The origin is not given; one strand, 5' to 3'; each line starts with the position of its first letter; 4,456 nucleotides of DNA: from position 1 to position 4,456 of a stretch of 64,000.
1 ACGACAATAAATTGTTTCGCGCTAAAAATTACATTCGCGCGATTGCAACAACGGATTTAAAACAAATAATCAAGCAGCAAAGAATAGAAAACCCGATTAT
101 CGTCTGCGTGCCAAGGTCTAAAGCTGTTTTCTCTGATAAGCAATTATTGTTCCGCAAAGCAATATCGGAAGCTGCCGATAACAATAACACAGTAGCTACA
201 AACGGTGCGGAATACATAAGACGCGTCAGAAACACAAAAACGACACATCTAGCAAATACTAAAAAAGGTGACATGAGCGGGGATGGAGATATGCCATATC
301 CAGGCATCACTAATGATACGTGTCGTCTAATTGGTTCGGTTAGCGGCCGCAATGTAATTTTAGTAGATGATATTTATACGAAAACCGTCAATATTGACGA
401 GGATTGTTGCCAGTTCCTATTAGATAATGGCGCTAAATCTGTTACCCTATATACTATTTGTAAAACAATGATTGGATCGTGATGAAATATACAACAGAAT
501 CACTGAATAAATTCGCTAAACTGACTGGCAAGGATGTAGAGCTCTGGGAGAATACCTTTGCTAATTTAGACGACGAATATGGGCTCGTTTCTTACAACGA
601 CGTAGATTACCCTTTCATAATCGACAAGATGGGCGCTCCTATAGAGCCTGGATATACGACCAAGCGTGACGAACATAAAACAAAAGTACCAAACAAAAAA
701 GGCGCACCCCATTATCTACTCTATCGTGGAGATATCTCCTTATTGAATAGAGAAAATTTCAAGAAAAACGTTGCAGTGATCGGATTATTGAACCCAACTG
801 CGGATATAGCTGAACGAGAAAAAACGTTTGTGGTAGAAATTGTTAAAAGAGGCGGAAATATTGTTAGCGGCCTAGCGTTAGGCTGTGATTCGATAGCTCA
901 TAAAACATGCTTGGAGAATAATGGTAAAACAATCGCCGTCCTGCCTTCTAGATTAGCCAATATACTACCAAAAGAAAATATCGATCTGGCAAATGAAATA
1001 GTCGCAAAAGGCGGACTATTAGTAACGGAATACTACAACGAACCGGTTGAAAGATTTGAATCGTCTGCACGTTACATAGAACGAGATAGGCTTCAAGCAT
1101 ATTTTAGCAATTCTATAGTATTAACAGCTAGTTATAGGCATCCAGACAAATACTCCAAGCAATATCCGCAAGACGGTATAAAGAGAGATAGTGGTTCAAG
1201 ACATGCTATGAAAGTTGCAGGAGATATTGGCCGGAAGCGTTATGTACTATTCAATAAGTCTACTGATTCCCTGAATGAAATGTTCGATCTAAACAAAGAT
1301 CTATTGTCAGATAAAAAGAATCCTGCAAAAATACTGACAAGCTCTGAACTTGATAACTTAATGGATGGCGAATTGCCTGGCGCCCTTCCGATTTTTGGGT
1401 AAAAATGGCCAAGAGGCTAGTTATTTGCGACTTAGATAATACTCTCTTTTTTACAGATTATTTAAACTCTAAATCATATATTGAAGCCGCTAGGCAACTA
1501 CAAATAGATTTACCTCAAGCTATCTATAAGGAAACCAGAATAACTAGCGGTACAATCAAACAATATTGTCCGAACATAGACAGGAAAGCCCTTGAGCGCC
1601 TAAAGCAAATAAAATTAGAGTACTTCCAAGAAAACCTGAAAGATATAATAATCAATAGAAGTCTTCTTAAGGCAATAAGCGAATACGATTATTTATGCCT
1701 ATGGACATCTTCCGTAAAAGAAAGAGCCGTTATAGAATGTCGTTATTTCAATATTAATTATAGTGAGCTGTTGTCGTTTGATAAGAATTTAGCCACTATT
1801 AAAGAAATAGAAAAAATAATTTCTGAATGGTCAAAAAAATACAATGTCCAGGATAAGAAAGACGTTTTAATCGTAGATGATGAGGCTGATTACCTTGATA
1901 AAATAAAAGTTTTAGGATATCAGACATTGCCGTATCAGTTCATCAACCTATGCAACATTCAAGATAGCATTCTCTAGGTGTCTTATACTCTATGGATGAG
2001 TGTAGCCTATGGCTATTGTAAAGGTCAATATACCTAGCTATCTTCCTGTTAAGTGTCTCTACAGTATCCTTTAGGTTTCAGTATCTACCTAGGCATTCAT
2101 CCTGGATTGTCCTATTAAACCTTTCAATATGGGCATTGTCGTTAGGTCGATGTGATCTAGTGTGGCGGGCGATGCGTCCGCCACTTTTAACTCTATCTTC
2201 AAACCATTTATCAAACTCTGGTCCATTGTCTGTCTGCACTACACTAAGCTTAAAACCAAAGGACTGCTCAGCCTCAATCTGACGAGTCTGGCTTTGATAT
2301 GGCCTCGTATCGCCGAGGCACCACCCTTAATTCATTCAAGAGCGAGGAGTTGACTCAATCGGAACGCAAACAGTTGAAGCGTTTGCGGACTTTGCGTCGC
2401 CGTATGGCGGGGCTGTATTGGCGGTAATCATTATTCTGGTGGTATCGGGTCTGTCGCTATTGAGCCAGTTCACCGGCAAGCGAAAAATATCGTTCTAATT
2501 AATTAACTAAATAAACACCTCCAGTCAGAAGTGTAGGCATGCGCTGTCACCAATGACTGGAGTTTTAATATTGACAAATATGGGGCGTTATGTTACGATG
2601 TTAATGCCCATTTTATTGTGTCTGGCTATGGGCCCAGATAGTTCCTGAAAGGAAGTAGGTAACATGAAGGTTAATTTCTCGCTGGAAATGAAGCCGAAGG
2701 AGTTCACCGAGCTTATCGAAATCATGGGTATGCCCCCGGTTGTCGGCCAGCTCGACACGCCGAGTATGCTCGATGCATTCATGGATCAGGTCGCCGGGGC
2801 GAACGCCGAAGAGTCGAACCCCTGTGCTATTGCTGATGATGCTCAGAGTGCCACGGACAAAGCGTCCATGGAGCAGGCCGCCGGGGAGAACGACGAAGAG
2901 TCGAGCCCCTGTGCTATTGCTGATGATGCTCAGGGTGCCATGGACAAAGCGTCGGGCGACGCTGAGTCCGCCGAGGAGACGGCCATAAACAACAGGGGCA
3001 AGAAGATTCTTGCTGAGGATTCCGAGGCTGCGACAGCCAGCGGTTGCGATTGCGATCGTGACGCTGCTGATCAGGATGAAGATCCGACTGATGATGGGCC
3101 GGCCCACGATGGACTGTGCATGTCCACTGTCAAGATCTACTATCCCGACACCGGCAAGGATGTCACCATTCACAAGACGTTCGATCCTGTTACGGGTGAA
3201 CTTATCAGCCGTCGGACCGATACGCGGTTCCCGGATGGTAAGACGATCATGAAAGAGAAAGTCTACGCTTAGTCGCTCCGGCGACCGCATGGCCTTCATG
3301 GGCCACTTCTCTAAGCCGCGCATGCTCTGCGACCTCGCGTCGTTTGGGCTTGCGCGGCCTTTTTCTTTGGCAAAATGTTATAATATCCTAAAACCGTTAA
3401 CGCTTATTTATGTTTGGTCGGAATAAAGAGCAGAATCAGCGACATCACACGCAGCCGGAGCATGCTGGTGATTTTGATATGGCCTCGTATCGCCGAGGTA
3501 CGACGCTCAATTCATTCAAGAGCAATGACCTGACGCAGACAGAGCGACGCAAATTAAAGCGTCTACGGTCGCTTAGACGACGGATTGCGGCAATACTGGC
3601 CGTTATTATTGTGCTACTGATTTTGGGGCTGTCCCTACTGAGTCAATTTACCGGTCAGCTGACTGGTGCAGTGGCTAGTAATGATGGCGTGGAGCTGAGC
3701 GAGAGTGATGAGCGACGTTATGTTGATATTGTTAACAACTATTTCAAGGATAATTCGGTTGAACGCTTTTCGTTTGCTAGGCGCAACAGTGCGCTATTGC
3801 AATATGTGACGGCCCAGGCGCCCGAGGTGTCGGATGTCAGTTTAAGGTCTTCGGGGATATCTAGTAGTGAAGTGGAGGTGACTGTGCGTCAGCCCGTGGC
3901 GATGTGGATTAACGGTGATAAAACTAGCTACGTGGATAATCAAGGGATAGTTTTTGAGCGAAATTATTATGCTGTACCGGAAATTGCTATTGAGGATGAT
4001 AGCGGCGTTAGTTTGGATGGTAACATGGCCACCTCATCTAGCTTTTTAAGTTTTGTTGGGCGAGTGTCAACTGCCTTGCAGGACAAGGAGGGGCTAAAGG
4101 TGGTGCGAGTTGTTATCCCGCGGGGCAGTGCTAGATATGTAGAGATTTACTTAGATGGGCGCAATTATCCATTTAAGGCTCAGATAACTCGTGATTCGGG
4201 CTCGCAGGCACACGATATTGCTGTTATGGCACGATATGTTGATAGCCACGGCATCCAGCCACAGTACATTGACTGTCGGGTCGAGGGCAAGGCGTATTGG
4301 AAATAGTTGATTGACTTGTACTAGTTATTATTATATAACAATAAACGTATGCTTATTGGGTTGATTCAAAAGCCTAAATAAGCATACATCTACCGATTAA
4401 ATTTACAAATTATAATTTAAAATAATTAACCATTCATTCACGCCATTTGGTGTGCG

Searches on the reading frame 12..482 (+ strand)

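Call 60: search_protein_families(library=padloc, proteins=[window:12-482:+], max_evalue=0.01)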
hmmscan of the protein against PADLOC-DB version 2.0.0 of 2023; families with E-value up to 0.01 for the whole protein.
window:12-482:+ (156 aa): 1 family
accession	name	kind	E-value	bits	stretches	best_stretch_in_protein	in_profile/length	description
PDLC03962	ShosT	-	4.1e-07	28.1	1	14-152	73-211/237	-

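Call 61: search_protein_families(library=ncbifam, proteins=[window:12-482:+], max_evalue=0.01)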
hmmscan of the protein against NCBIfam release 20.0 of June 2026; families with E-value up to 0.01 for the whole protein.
window:12-482:+ (156 aa): 7 families
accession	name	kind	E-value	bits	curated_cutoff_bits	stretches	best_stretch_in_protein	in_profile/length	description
NF008616.0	PRK11595.1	equivalog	1.1e-06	28.4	304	1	103-153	178-227/227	DNA utilization protein GntX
TIGR00201.1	comF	subfamily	5.2e-05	23.3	233.55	1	109-151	149-190/190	ComF family protein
NF002320.0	PRK01259.1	subfamily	0.00019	20.9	297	1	103-148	205-249/316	ribose-phosphate diphosphokinase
NF002844.0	PRK03092.1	equivalog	0.0014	17.9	438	1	103-147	214-257/326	ribose-phosphate diphosphokinase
TIGR01251.1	ribP_PPkin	subfamily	0.0019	17.2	113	1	103-148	201-245/309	ribose-phosphate diphosphokinase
NF006605.0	PRK09162.1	equivalog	0.0045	16.4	181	0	109-151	95-136/183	hypoxanthine-guanine phosphoribosyltransferase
NF002686.0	PRK02458.1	equivalog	0.0053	16.3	506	0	104-144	210-249/323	ribose-phosphate diphosphokinase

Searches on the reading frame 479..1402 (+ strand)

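Call 13: search_protein_families(library=pfam, proteins=[window:479-1402:+])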
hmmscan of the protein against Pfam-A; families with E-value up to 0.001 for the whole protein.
window:479-1402:+ (307 aa): 1 family
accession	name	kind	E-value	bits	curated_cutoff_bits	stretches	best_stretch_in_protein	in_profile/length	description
PF02481.21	DNA_processg_A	-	7.7e-31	107.4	29.6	1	67-217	18-163/212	DNA recombination-mediator protein A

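Call 60: search_protein_families(library=padloc, proteins=[window:479-1402:+], max_evalue=0.01)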
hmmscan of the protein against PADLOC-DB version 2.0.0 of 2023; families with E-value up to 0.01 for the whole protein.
window:479-1402:+ (307 aa): 3 families
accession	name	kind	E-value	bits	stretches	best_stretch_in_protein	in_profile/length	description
PDLC03961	ShosA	-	7e-43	145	1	62-216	85-233/303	-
PDLC02997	ShosA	-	2.2e-17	61.3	1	69-214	108-246/327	-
PDLC03927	PsyrA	-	1.4e-12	45.5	1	73-188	113-222/398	-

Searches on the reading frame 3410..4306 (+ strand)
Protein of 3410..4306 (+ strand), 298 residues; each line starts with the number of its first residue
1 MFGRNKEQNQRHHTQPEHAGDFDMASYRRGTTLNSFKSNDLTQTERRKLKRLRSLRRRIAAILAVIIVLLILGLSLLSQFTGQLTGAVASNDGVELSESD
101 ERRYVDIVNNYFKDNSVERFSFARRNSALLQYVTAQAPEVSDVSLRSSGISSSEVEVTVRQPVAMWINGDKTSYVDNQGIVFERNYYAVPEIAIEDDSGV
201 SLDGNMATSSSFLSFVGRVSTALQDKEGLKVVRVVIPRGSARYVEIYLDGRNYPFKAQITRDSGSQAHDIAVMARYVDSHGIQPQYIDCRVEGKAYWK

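Call 9: search_protein_families(library=pfam, proteins=[window:3410-4306:+])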
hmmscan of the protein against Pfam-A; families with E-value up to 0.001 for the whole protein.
window:3410-4306:+ (298 aa): 0 families

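Call 14: search_protein_families(library=phrogs, proteins=[window:3410-4306:+])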
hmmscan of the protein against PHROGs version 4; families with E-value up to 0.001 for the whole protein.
window:3410-4306:+ (298 aa): 0 families

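Call 27: find_homologous_proteins(query=window:3410-4306:+)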
Query window:3410-4306:+ (298 aa): 58 proteins with E <= 0.001 among 2229 candidates.
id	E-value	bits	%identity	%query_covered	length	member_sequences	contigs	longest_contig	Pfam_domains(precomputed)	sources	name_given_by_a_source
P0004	2.2e-187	639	98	100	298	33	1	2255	-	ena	-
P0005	5.9e-149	513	79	100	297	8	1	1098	-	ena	-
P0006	6.1e-138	477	72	100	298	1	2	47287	-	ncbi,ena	-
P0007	4.4e-137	474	72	100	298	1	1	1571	-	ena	-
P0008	1.1e-133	463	70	100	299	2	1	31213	-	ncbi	-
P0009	4.6e-132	458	69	100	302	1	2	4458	-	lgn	-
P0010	5.5e-132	457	69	100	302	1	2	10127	-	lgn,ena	-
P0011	6.2e-132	457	69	100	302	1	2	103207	-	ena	-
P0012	7.7e-132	457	69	100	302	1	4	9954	-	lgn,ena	-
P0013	1.1e-131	456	69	100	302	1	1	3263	-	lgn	-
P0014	1.4e-131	456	69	100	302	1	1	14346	-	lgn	-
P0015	1.4e-131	456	69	100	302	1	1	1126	-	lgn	-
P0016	1.5e-131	456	69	100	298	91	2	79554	-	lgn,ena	-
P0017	2.6e-131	455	69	100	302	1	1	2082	-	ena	-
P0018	2.8e-131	455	69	100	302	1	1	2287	-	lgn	-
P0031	9.5e-121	421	65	100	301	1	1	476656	-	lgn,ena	-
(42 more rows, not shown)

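Call 29: find_encoding_contigs(protein=P0006, flank=7000, max_places=3)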
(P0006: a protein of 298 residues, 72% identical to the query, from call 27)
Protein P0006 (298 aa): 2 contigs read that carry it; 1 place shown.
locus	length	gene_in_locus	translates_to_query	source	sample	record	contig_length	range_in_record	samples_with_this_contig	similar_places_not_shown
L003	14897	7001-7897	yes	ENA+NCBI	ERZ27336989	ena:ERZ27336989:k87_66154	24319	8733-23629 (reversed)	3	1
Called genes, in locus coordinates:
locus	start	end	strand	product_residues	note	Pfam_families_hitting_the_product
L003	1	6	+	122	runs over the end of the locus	-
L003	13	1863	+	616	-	PF03717:PBP_dimer, PF21922:PBP_dimer_2 (faint), PF00905:Transpeptidase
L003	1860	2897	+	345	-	PF00953:Glycos_transf_4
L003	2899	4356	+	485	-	PF01098:FTSW_RODA_SPOVE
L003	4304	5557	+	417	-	PF03033:Glyco_transf_28, PF04101:Glyco_tran_28_C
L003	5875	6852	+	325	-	-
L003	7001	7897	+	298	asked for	-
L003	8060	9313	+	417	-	-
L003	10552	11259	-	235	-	PF01027:Bax1-I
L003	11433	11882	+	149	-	-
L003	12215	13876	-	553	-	-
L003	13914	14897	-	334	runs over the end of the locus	-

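Call 30: find_encoding_contigs(protein=P0011, flank=7000, max_places=3)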
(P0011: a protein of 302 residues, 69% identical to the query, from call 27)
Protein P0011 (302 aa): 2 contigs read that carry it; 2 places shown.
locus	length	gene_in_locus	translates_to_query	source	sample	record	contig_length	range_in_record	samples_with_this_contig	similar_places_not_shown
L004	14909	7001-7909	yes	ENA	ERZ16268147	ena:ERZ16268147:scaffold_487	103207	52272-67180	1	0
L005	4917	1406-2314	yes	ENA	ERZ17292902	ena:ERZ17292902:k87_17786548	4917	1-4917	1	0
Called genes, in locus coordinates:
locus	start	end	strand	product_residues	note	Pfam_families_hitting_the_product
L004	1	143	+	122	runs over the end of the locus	-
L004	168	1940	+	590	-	PF03717:PBP_dimer, PF21922:PBP_dimer_2 (faint), PF00905:Transpeptidase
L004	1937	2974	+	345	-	PF00953:Glycos_transf_4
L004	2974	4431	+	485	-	PF01098:FTSW_RODA_SPOVE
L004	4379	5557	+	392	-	PF03033:Glyco_transf_28, PF04101:Glyco_tran_28_C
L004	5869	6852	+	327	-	-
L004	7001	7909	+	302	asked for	-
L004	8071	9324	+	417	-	-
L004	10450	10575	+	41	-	-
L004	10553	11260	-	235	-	PF01027:Bax1-I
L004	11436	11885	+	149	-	-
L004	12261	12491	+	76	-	-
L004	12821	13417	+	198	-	PF00881:Nitroreductase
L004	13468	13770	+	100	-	PF04221:RelB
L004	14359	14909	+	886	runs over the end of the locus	-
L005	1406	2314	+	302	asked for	-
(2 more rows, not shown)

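Call 31: find_encoding_contigs(protein=P0031, flank=7000, max_places=3)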
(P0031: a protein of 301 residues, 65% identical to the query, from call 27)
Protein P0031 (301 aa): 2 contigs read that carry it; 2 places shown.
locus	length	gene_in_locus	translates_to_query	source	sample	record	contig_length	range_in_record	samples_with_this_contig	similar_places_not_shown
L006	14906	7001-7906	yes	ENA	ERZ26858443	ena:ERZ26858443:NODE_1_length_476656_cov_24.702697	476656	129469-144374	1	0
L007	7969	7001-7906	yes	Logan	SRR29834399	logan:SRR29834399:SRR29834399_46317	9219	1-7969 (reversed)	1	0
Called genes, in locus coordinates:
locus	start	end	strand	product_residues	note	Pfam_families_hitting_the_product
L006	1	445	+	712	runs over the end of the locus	-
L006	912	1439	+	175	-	PF01936:NYN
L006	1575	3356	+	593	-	PF03717:PBP_dimer, PF21922:PBP_dimer_2 (faint), PF00905:Transpeptidase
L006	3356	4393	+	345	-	PF00953:Glycos_transf_4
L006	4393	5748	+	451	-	PF01098:FTSW_RODA_SPOVE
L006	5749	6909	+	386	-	PF03033:Glyco_transf_28, PF04101:Glyco_tran_28_C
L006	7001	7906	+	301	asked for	-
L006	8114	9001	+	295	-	-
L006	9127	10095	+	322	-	-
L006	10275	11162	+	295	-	-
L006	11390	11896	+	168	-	-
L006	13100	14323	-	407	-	-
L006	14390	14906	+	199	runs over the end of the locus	PF00881:Nitroreductase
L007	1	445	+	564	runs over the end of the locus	?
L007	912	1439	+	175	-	PF01936:NYN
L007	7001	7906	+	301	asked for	-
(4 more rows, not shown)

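Call 33: find_encoding_contigs(protein=P0004, flank=7000, max_places=6)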
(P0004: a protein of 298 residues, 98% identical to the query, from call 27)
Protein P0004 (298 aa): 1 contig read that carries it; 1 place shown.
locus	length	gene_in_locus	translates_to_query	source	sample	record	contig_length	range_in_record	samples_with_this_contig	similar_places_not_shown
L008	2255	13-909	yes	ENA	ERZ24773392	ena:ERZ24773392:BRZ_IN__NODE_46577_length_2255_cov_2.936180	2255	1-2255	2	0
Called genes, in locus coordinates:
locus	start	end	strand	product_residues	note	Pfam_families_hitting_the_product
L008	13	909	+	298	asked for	-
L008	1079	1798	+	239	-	-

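Call 34: find_encoding_contigs(protein=window:3410-4306:+, flank=7000, max_places=8)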
Protein window:3410-4306:+ (298 aa): 23 contigs read that carry it; 8 places shown.
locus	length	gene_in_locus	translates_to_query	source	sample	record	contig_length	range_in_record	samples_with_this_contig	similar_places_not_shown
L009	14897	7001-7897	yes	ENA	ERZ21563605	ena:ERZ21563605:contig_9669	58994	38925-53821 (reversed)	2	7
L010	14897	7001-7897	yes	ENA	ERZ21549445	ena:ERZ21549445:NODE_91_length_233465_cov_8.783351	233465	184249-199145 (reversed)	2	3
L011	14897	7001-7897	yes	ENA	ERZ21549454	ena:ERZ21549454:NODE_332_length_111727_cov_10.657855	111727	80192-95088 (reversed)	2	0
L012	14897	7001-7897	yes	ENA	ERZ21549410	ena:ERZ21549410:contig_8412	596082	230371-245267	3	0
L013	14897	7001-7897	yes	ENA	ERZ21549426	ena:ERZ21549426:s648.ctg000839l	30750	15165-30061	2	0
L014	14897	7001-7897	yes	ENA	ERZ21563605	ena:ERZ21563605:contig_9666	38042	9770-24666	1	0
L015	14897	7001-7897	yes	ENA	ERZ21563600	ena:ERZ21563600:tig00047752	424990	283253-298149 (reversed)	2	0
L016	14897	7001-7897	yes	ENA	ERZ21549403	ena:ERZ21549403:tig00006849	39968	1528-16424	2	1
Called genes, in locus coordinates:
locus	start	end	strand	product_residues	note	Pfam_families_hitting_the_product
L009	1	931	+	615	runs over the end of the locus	-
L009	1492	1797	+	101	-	-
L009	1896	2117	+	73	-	-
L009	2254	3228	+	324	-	-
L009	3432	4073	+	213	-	-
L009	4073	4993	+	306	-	PF02481:DNA_processg_A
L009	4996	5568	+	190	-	-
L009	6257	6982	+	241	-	-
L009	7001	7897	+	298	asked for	-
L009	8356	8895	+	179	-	-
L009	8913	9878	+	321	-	-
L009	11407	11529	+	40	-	-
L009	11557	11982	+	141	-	-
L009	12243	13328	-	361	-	-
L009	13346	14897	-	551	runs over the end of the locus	-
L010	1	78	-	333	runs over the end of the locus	-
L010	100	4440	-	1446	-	PF04851:ResIII, PF07669:Eco57I (weak)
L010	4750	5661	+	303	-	-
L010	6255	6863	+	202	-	-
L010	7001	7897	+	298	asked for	-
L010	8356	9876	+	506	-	-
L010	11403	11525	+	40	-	-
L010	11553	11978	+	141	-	-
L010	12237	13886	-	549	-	-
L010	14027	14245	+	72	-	-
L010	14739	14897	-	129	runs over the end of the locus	-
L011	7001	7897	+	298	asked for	-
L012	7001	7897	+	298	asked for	-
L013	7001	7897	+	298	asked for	-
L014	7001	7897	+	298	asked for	-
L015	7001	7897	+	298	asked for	-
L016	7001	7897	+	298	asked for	-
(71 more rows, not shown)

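Call 50: search_protein_families(library=pfam, proteins=[L010:4750-5661:+], max_evalue=0.01)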
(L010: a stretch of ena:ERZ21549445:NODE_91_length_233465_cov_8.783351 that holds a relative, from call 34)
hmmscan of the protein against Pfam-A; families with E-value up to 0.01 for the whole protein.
L010:4750-5661:+ (303 aa): 3 families
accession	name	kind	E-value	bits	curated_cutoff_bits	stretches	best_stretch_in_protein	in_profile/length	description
PF14189.11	DUF4312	-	0.00021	21.7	27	0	199-219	29-49/84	Domain of unknown function (DUF4312)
PF00736.24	EF1_GNE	-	0.0008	19.9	20.8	0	71-116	3-50/88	EF-1 guanine nucleotide exchange domain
PF16286.10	DUF4932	-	0.0037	17.1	28.7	0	83-153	59-115/332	Domain of unknown function (DUF4932)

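Call 60: search_protein_families(library=padloc, proteins=[window:3410-4306:+], max_evalue=0.01)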
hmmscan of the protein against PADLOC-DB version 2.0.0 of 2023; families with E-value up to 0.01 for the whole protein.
window:3410-4306:+ (298 aa): 0 families

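Call 61: search_protein_families(library=ncbifam, proteins=[window:3410-4306:+, L003:8060-9313:+], max_evalue=0.01)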
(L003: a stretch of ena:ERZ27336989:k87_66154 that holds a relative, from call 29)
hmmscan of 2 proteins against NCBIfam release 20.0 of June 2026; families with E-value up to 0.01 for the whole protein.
window:3410-4306:+ (298 aa): 0 families

L003:8060-9313:+ (417 aa): 0 families

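Call 78: find_homologous_proteins(query=L010:4750-5661:+, max_evalue=0.00001)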
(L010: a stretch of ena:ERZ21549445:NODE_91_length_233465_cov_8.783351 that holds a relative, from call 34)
Query L010:4750-5661:+ (303 aa): 28 proteins with E <= 0.00001 among 8000 candidates.
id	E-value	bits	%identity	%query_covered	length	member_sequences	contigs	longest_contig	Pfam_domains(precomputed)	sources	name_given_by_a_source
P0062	1.6e-73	266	42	93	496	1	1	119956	PF14493.13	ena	-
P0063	7.6e-62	228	37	93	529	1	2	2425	-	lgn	-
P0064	3.1e-55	206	41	93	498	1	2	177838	PF14493.13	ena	-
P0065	1.8e-52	197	41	92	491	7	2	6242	PF14493.13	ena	-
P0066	2.4e-37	147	38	75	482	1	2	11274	-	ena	-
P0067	3.4e-35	140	45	63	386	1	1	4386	-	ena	-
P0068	8.6e-35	139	48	69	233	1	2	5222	-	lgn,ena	-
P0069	3.3e-34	137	35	91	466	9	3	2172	PF00586.30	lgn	-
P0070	7.8e-33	132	46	59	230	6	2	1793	-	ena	-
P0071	1.8e-32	131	35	78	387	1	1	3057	-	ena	-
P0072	8.7e-31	126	40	78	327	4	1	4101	-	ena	-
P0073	1.1e-30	125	43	58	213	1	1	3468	-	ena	-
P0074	3.0e-28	117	37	80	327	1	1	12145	-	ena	-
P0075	1.7e-27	115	42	54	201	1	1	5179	-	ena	-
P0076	3.2e-27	114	39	81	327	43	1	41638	-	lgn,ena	-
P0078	2.1e-25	108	44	57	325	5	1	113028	-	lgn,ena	-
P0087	1.8e-18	85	43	48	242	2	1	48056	-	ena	-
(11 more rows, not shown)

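Call 80: find_encoding_contigs(protein=P0062, flank=4000, max_places=2)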
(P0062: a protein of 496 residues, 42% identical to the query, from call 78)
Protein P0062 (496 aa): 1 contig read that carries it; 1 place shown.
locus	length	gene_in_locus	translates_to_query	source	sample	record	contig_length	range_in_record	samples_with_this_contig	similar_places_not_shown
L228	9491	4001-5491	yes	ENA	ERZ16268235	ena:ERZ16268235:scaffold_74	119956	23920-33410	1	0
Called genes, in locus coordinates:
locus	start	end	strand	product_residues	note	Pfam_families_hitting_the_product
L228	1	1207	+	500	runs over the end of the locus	PF01336:tRNA_anti-codon, PF00152:tRNA-synt_2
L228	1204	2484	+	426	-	PF00675:Peptidase_M16, PF05193:Peptidase_M16_C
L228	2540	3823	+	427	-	PF00675:Peptidase_M16, PF05193:Peptidase_M16_C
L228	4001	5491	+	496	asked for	PF14493:HTH_40 (faint)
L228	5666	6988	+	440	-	PF08245:Mur_ligase_M, PF02875:Mur_ligase_C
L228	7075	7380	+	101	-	-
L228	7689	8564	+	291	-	PF18306:LDcluster4, PF03641:Lysine_decarbox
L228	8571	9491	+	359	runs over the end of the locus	PF03462:PCRF, PF00472:RF-1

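Call 81: find_encoding_contigs(protein=P0087, flank=4000, max_places=2)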
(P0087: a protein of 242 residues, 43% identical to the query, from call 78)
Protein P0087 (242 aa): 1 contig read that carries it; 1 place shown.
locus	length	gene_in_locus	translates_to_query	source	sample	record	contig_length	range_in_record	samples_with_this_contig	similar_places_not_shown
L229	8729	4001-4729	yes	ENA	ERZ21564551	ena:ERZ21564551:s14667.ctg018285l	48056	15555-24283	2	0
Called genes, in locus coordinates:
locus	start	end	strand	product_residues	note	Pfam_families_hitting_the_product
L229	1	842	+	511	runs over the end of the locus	PF01336:tRNA_anti-codon, PF00152:tRNA-synt_2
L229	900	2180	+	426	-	PF00675:Peptidase_M16, PF05193:Peptidase_M16_C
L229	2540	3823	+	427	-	PF00675:Peptidase_M16, PF05193:Peptidase_M16_C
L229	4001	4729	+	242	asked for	-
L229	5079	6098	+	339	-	PF08245:Mur_ligase_M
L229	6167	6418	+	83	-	-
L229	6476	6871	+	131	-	-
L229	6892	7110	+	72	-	-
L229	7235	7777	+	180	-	PF18306:LDcluster4, PF03641:Lysine_decarbox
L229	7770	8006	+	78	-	PF03641:Lysine_decarbox (weak)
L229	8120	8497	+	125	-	PF03462:PCRF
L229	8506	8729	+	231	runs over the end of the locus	PF03462:PCRF, PF00472:RF-1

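Call 82: find_encoding_contigs(protein=P0068, flank=4000, max_places=2)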
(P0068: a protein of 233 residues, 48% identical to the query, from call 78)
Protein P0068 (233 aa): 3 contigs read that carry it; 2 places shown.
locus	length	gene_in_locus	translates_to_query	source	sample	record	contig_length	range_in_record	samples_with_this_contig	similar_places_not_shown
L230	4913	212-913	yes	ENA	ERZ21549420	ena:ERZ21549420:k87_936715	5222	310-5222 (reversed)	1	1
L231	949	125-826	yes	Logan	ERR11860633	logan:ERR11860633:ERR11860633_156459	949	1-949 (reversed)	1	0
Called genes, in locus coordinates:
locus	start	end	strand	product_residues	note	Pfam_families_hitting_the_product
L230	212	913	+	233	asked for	-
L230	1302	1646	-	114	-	PF18451:CdiA_C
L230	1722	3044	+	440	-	PF08245:Mur_ligase_M, PF02875:Mur_ligase_C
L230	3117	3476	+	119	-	-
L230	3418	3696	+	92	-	-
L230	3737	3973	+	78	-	-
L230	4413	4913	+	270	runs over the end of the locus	?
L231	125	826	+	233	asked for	-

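Call 83: find_encoding_contigs(protein=P0078, flank=4000, max_places=2)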
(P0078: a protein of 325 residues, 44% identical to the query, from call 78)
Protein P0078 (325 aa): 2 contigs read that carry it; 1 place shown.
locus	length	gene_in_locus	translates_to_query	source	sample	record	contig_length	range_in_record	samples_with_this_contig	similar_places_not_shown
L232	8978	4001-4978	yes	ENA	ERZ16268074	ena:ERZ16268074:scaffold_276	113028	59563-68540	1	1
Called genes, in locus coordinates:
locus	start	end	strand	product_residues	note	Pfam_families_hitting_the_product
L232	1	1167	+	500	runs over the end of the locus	PF01336:tRNA_anti-codon, PF00152:tRNA-synt_2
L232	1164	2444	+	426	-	PF00675:Peptidase_M16, PF05193:Peptidase_M16_C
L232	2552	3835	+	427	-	PF00675:Peptidase_M16, PF05193:Peptidase_M16_C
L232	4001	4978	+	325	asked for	-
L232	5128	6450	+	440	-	PF08245:Mur_ligase_M, PF02875:Mur_ligase_C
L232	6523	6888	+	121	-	-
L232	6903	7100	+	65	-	-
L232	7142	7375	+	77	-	-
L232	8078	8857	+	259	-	-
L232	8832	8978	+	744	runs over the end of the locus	-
